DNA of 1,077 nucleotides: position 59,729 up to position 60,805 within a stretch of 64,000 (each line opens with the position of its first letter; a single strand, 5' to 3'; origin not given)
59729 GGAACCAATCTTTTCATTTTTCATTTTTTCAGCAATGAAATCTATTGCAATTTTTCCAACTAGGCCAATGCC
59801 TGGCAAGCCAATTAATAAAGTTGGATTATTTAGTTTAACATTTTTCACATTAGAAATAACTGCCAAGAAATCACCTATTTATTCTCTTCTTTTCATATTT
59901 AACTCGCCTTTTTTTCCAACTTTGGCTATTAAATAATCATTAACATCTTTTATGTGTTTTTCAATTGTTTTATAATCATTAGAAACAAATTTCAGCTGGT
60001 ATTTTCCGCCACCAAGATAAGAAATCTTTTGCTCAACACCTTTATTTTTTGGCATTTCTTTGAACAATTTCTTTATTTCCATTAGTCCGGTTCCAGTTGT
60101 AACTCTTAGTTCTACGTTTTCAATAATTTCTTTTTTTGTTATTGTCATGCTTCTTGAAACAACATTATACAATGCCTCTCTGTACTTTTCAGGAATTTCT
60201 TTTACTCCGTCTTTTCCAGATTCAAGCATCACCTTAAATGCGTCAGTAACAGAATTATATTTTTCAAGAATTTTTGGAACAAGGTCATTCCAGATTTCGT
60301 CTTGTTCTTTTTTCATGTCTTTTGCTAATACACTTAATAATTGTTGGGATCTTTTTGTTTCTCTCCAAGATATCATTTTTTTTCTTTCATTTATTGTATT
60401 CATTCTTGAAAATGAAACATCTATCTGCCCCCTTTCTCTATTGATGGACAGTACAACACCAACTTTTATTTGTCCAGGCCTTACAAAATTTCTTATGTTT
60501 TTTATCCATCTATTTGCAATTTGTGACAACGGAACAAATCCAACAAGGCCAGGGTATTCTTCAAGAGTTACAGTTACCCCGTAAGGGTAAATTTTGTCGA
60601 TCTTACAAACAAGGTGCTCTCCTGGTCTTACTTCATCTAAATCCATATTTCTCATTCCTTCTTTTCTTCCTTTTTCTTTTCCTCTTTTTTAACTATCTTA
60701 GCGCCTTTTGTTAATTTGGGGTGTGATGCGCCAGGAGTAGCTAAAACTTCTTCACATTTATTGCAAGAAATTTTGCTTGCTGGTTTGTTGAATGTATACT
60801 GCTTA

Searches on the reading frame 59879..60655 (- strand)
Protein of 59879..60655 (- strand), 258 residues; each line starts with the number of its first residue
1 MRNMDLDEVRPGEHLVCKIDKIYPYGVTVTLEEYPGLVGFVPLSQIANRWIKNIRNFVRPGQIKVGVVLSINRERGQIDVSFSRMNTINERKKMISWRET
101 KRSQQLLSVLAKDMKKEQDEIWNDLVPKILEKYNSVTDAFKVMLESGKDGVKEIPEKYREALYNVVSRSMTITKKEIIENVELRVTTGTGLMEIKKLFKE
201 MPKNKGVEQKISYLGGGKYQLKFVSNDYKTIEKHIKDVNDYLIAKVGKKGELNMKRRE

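Call 43: search_protein_families(library=pfam, proteins=[window:59879-60655:-], max_evalue=0.001)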
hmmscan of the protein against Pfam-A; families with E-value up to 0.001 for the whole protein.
window:59879-60655:- (258 aa): 2 families
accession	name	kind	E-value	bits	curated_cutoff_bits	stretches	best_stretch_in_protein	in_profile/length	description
PF07541.17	EIF_2_alpha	-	2.3e-12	47.3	22.8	1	122-228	2-114/114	Eukaryotic translation initiation factor 2 alpha subunit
PF00575.29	S1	-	0.00021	22.1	22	1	16-81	12-72/74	S1 RNA binding domain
